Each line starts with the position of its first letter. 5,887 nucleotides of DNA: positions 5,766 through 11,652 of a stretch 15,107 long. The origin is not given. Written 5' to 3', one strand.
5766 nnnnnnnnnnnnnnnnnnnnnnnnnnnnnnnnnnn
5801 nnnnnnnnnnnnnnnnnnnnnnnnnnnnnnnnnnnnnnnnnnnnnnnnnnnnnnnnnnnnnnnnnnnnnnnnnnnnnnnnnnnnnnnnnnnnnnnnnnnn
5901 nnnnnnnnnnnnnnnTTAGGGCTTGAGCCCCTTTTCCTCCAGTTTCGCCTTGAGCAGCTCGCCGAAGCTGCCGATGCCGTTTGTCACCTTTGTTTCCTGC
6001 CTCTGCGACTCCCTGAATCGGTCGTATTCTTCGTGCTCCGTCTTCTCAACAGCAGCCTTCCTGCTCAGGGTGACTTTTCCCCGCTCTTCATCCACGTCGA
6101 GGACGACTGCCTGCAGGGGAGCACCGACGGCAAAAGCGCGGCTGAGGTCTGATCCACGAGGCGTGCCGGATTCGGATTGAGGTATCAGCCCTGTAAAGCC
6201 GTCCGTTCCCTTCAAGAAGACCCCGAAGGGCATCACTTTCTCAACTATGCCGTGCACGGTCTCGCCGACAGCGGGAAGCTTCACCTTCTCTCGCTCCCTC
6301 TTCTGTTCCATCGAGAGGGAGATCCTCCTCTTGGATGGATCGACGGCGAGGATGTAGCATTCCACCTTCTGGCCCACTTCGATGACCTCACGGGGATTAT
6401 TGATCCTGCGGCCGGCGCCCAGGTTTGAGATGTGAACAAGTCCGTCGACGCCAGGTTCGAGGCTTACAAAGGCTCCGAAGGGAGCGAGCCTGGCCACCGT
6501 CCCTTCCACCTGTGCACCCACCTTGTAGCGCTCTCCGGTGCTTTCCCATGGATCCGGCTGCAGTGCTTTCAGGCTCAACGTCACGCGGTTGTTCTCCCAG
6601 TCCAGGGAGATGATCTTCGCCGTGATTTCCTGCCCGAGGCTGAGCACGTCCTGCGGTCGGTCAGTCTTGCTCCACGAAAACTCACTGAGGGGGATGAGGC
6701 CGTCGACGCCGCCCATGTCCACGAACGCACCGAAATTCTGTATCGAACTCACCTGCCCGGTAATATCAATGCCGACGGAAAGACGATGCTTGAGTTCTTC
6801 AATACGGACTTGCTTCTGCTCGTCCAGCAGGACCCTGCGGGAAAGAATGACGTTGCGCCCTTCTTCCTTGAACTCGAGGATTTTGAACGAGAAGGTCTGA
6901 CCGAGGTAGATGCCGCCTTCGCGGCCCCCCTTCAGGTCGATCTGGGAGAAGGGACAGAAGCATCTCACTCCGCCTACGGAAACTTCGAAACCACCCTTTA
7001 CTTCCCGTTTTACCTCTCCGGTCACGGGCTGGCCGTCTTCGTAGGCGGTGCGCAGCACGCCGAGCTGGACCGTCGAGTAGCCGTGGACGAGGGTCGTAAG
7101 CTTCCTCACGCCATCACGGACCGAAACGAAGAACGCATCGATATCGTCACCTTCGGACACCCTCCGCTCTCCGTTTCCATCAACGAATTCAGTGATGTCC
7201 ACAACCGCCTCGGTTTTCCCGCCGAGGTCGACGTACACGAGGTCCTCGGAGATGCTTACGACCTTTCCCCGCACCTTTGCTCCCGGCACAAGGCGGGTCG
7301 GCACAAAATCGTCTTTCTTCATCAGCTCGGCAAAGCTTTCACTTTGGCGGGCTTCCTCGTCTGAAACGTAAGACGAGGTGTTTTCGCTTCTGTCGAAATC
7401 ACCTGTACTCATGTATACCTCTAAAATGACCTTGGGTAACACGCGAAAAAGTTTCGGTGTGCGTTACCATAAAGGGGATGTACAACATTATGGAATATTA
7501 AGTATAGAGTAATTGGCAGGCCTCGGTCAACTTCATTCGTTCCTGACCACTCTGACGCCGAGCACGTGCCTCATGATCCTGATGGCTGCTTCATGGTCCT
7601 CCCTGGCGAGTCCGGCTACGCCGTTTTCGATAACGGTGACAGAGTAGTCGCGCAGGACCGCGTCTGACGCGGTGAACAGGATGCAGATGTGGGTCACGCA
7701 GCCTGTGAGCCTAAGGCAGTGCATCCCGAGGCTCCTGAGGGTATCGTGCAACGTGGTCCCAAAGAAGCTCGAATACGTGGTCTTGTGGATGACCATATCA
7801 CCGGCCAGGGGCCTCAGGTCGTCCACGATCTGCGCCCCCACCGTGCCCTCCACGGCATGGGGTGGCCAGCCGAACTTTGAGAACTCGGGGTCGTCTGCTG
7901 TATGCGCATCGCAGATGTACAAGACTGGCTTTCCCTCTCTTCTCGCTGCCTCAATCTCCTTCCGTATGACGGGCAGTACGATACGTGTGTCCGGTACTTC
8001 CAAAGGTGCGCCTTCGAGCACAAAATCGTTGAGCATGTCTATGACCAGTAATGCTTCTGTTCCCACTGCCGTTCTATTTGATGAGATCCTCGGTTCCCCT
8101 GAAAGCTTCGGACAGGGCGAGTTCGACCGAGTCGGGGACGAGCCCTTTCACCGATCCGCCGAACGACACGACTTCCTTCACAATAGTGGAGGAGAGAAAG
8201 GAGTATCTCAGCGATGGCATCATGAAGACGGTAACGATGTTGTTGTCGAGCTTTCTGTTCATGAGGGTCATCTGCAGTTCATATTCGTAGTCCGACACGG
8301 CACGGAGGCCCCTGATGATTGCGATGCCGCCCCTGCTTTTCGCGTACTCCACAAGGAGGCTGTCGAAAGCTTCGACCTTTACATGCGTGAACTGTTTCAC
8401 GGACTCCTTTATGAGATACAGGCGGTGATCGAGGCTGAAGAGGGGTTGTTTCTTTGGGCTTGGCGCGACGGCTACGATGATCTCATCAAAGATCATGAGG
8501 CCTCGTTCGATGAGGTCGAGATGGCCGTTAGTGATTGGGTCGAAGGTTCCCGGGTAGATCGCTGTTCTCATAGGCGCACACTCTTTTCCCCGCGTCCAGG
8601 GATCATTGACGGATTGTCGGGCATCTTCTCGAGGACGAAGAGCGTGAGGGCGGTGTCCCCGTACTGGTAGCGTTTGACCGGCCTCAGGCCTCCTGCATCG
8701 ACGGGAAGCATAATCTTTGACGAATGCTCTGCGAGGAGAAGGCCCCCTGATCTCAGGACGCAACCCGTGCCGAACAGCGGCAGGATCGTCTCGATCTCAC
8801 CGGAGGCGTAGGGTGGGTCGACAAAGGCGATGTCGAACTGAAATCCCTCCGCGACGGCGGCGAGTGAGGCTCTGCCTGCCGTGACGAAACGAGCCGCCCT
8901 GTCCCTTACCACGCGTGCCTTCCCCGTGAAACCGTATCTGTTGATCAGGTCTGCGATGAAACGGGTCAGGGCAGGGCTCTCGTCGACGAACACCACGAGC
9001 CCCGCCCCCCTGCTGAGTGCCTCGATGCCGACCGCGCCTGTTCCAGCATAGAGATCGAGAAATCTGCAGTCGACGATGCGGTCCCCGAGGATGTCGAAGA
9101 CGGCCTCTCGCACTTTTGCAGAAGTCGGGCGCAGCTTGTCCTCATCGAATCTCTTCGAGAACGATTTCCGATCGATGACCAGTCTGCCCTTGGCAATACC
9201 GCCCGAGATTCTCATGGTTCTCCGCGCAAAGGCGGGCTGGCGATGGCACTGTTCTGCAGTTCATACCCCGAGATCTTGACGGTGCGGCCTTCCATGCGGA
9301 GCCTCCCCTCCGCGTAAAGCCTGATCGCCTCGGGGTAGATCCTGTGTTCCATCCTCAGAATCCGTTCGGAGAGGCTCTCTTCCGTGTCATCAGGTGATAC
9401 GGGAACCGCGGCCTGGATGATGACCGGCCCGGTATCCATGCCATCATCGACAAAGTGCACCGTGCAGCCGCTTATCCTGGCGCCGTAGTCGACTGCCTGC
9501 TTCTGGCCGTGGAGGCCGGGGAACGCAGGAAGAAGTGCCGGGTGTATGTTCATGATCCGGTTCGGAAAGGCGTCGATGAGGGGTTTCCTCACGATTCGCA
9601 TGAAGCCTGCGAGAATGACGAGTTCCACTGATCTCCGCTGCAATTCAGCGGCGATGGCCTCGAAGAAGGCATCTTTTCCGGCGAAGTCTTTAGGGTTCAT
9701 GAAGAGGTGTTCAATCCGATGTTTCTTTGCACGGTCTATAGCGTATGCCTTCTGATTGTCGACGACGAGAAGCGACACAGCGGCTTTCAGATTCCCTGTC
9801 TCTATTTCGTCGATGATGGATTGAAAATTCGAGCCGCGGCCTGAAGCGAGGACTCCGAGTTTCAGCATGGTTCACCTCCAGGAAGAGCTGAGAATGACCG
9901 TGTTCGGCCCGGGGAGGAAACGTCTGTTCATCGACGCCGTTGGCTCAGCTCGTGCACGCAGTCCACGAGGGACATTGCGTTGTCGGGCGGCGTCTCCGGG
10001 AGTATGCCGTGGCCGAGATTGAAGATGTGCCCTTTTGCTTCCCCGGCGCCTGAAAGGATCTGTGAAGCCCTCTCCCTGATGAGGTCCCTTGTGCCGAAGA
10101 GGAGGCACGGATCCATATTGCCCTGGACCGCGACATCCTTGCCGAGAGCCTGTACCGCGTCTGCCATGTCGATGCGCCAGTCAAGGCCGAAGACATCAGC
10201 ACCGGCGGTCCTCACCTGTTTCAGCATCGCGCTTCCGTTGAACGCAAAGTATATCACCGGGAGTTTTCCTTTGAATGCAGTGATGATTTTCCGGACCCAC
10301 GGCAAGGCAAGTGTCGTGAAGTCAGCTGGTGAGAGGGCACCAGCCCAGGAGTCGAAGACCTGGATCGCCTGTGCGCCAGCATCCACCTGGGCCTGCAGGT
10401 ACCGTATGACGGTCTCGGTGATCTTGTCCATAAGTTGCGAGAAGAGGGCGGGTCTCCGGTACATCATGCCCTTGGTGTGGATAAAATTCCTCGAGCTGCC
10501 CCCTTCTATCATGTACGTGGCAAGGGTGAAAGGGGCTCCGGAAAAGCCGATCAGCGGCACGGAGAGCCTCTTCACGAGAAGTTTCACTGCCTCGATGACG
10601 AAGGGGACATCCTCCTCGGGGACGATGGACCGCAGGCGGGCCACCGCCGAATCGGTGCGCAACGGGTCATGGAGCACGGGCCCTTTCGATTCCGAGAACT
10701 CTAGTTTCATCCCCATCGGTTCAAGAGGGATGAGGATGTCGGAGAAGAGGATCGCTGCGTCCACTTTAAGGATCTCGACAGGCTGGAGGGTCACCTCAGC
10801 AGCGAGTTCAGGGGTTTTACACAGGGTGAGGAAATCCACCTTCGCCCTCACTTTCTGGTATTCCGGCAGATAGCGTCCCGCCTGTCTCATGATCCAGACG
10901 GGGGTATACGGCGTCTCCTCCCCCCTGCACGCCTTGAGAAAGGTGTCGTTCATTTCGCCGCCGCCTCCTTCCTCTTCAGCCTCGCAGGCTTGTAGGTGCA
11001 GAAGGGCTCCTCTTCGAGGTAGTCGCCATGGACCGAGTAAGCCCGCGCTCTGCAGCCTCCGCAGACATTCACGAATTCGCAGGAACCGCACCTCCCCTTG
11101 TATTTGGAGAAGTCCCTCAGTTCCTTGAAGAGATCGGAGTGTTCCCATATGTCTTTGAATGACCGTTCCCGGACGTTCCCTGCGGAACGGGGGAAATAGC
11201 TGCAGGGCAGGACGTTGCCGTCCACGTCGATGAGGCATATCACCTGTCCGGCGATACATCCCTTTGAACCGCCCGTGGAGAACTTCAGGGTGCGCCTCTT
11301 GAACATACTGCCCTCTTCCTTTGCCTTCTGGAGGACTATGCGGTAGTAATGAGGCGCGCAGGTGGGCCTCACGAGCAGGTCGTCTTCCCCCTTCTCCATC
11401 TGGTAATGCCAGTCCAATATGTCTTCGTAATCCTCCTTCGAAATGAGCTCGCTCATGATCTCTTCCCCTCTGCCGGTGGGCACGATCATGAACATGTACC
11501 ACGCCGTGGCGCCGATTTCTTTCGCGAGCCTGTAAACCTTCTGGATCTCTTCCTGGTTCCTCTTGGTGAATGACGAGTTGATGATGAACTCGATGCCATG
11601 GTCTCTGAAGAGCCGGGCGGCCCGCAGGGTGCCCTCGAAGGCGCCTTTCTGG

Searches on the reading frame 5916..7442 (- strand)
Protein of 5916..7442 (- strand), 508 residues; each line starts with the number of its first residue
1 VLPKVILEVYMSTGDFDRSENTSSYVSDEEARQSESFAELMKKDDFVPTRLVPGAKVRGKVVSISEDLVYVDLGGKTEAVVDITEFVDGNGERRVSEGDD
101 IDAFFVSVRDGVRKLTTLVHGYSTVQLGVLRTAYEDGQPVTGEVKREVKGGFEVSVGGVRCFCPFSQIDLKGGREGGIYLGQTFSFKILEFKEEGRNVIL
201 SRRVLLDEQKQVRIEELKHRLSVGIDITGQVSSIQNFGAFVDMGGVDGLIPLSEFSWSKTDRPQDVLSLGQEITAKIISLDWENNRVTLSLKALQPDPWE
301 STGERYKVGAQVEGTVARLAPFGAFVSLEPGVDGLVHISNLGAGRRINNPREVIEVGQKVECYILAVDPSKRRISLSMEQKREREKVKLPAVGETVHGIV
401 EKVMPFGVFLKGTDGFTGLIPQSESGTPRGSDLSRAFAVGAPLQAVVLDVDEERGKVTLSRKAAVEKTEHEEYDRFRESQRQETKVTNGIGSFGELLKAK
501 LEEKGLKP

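Call 8: search_protein_families(library=pfam, proteins=[window:5916-7442:-])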
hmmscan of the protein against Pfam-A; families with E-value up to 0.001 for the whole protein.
window:5916-7442:- (508 aa): 6 families
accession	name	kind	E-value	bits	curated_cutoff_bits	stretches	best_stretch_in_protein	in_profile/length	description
PF00575.29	S1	-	5.8e-66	219.3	22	4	306-378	2-73/74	S1 RNA binding domain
PF23459.1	S1_RRP5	-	5.9e-27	94.5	27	3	308-377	3-71/72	RRP5 S1 domain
PF21710.3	Spt6_S1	-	4.8e-11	43.2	27.5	0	310-380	18-88/91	Spt6, S1/OB domain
PF18614.7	RNase_II_C_S1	-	0.00015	22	26.6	0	444-461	4-21/59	RNase II-type exonuclease C-terminal S1 domain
PF13509.12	S1_2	-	0.00028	21.4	21.8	0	392-424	1-33/61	S1 domain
PF10246.15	MRP-S35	-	0.00043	20.6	25.1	0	32-84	2-54/105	Mitochondrial ribosomal protein MRP-S35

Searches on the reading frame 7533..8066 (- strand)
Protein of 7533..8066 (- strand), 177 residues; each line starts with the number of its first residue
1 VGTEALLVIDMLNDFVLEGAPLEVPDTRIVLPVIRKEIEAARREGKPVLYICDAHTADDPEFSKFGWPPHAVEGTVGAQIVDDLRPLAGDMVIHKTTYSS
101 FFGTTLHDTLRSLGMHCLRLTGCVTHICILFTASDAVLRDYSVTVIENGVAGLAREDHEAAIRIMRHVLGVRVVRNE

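Call 9: search_protein_families(library=pfam, proteins=[window:7533-8066:-], max_evalue=0.01)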
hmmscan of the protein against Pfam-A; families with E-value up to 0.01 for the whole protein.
window:7533-8066:- (177 aa): 1 family
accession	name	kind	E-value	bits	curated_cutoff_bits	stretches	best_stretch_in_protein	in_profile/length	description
PF00857.26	Isochorismatase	-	7.9e-44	150.2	27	1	5-169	2-167/175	Isochorismatase domain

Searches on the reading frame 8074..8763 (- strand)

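Call 8: search_protein_families(library=pfam, proteins=[window:8074-8763:-])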
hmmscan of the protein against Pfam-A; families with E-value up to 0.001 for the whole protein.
window:8074-8763:- (229 aa): 1 family
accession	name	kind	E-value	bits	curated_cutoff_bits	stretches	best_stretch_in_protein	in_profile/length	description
PF01467.32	CTP_transf_like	-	5.7e-26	91.7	21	1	69-197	1-132/133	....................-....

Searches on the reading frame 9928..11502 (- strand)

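Call 8: search_protein_families(library=pfam, proteins=[window:9928-11502:-])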
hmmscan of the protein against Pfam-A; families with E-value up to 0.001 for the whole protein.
window:9928-11502:- (524 aa): 1 family
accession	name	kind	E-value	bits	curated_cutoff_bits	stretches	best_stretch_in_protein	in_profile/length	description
PF01208.23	URO-D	-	1.3e-135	452.3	23.9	1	185-518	3-345/346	Uroporphyrinogen decarboxylase (URO-D)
